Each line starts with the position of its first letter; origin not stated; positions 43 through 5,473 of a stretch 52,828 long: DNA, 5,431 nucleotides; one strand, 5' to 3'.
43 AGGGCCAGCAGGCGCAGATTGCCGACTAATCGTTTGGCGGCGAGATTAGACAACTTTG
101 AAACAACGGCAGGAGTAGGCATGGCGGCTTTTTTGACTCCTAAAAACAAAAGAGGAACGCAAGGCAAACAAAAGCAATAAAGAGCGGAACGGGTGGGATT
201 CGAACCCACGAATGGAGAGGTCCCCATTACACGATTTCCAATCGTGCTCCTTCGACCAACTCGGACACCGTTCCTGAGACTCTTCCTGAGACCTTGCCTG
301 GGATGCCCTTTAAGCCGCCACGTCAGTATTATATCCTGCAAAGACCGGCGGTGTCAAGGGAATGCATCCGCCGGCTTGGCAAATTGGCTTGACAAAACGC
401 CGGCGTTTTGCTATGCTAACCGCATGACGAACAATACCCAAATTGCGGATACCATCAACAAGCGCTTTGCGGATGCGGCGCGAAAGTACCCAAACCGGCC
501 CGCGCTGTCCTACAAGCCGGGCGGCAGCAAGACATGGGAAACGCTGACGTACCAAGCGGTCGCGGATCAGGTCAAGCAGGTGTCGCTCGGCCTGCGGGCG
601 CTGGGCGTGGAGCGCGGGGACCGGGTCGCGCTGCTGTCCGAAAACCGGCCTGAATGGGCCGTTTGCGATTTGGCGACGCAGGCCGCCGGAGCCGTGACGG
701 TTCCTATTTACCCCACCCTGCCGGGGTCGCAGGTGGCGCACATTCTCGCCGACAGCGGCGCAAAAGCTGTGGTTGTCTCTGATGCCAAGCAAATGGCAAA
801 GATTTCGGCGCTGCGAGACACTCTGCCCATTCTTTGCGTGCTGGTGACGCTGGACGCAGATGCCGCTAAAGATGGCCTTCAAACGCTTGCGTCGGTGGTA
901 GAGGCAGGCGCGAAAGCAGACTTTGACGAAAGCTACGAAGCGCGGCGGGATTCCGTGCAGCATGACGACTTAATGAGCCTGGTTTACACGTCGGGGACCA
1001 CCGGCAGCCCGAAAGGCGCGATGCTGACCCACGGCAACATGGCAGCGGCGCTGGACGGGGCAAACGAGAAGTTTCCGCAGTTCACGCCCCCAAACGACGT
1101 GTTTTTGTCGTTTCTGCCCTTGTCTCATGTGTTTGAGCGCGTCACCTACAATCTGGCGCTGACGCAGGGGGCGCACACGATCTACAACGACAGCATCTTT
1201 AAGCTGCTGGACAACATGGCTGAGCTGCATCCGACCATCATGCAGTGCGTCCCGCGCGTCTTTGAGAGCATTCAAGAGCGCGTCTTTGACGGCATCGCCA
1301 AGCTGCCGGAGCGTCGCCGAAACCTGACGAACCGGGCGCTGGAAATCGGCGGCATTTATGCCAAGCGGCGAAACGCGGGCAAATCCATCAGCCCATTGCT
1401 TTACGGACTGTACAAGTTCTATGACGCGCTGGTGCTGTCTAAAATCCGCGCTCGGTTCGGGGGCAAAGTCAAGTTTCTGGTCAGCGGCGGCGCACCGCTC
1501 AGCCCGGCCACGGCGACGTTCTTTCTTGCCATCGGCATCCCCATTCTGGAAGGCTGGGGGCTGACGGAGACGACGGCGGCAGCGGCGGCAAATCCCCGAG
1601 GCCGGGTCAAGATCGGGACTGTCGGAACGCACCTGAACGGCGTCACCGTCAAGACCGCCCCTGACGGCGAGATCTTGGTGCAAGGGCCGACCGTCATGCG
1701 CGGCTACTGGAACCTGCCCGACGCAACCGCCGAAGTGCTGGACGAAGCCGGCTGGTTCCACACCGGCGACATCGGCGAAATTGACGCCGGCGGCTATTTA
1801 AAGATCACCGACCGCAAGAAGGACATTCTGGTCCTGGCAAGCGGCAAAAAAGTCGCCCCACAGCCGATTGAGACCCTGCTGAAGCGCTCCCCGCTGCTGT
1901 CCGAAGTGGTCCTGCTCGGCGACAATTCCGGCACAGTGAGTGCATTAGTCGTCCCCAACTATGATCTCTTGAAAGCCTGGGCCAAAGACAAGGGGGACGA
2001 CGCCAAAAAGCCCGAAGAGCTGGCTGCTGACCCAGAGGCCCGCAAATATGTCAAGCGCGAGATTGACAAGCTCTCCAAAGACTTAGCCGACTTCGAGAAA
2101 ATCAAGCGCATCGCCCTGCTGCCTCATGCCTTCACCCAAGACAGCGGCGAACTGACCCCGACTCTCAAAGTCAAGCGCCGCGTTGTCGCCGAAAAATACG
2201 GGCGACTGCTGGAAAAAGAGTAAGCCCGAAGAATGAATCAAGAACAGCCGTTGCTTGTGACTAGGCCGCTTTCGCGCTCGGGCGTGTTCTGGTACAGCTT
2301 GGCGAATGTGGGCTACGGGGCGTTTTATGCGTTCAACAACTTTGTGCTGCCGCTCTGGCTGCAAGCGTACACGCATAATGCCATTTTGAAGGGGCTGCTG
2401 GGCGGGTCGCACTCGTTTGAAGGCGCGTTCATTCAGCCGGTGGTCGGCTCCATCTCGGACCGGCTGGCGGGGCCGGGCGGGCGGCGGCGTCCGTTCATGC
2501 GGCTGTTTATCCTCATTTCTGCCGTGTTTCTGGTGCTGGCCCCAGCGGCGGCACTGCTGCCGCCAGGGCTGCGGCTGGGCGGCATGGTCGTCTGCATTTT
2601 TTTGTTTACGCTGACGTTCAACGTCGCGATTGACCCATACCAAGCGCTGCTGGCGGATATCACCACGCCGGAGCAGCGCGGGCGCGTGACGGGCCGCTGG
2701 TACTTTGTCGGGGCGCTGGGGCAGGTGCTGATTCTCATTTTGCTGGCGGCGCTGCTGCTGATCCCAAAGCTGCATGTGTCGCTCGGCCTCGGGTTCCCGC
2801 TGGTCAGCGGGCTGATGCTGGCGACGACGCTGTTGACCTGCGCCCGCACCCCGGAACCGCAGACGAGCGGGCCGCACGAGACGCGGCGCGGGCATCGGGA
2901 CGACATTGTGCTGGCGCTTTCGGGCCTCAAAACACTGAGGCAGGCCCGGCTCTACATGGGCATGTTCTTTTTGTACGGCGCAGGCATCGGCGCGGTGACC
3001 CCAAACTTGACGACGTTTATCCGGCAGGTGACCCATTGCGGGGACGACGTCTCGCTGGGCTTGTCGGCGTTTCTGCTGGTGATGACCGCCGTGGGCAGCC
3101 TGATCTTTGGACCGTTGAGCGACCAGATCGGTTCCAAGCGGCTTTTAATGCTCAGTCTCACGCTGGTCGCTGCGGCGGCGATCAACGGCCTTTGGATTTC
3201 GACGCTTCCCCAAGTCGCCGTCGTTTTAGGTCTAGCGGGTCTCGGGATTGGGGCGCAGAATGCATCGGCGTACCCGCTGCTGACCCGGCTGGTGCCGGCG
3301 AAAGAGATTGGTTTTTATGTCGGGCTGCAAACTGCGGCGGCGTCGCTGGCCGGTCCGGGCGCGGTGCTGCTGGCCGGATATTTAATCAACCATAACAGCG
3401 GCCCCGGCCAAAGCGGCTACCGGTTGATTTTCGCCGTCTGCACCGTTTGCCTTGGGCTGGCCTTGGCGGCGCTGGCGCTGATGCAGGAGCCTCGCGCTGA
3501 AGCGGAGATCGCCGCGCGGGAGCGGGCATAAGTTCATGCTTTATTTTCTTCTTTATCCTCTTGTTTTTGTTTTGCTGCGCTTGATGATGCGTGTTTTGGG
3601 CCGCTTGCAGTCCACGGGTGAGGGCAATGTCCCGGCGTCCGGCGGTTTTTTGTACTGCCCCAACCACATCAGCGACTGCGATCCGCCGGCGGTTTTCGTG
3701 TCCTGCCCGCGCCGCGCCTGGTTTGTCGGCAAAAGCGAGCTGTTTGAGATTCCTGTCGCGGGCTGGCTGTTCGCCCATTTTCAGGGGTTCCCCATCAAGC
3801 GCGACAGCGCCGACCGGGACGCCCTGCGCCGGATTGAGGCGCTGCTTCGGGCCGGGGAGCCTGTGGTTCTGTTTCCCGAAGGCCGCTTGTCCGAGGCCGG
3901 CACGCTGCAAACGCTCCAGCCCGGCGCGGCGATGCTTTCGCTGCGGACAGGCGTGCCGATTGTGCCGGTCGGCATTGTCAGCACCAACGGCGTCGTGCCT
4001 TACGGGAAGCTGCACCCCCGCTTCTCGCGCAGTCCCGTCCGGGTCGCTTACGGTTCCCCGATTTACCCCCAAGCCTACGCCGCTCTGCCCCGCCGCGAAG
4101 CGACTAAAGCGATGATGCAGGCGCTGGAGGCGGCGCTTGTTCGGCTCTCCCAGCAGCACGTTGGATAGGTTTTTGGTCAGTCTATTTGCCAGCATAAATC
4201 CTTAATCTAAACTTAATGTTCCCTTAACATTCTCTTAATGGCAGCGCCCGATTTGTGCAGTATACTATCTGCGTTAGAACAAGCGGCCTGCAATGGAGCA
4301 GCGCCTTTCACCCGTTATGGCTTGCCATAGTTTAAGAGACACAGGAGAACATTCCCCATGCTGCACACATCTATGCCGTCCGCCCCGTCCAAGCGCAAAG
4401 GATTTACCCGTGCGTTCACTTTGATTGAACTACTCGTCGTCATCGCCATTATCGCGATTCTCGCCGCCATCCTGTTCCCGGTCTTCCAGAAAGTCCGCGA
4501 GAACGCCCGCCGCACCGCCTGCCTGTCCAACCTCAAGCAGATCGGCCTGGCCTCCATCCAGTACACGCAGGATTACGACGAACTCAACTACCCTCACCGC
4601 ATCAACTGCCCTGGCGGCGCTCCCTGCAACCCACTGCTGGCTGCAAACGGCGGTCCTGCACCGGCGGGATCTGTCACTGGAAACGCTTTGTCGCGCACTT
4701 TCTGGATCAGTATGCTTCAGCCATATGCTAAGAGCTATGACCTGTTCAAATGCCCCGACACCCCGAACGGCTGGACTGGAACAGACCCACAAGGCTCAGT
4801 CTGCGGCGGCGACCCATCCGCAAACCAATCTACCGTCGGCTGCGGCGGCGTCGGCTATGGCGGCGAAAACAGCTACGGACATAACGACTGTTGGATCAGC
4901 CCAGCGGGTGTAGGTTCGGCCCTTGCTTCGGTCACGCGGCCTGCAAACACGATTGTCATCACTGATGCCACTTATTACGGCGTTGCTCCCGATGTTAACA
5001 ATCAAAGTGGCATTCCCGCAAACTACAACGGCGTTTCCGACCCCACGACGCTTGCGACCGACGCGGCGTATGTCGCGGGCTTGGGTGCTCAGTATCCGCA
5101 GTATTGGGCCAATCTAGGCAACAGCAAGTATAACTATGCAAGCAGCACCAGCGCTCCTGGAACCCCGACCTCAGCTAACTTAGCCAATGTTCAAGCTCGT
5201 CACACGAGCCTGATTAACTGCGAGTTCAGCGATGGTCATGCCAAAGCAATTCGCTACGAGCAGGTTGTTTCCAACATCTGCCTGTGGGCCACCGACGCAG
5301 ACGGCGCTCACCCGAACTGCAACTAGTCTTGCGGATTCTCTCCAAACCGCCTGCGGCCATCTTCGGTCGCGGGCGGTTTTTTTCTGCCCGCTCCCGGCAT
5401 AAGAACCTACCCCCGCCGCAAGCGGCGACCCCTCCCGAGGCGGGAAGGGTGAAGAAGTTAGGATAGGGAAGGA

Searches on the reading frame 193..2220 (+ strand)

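Call 76: search_protein_families(library=pfam, proteins=[window:193-2220:+], max_evalue=0.0001)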
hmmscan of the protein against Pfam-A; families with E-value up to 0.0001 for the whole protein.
window:193-2220:+ (676 aa): 2 families
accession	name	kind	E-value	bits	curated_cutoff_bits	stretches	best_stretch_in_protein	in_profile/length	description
PF00501.34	AMP-binding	-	1e-85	288.4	29.9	1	92-506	1-384/384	AMP-binding enzyme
PF23562.2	AMP-binding_C_3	-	1.9e-09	38.4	20.8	1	544-673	2-116/124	AMP-binding enzyme C-terminal domain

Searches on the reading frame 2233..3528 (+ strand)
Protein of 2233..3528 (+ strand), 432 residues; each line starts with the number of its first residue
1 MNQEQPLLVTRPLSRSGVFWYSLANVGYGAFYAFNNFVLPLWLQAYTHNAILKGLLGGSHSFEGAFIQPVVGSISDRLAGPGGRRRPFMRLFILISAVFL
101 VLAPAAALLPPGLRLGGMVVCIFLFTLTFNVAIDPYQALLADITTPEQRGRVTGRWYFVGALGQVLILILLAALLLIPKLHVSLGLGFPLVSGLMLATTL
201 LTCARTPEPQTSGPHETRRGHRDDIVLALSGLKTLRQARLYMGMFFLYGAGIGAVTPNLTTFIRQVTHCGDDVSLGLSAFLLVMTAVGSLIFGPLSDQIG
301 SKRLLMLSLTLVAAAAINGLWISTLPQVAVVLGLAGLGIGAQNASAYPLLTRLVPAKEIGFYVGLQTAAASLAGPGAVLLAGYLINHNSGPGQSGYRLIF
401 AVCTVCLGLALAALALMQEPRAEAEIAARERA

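Call 76: search_protein_families(library=pfam, proteins=[window:2233-3528:+], max_evalue=0.0001)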
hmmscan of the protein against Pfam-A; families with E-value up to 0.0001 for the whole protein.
window:2233-3528:+ (432 aa): 5 families
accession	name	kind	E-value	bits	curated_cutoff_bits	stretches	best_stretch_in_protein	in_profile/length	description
PF07690.21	MFS_1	-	8.8e-36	124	33.4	2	244-430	4-186/347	Major Facilitator Superfamily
PF13347.12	MFS_2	-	8.7e-20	71.1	27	1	21-358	2-347/427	MFS/sugar transport protein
PF00083.30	Sugar_tr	-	1.2e-09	38.1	22.3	1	276-418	50-192/452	Sugar (and other) transporter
PF12832.13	MFS_1_like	-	3.7e-07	30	25.2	0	242-332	5-95/373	MFS_1 like family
PF11700.14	ATG22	-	8.8e-05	21.8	24.1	0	16-319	129-370/482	Vacuole effluxer Atg22 like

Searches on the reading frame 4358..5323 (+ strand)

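Call 76: search_protein_families(library=pfam, proteins=[window:4358-5323:+], max_evalue=0.0001)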
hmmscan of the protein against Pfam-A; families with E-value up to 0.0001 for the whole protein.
window:4358-5323:+ (322 aa): 2 families
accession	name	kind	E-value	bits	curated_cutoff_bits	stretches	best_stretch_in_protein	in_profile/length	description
PF07596.16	SBP_bac_10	-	2.5e-10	41.3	23.3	1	44-76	1-33/268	Protein of unknown function (DUF1559)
PF07963.17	N_methyl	-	4.2e-06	26.5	21.2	1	18-40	5-27/27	Prokaryotic N-terminal methylation motif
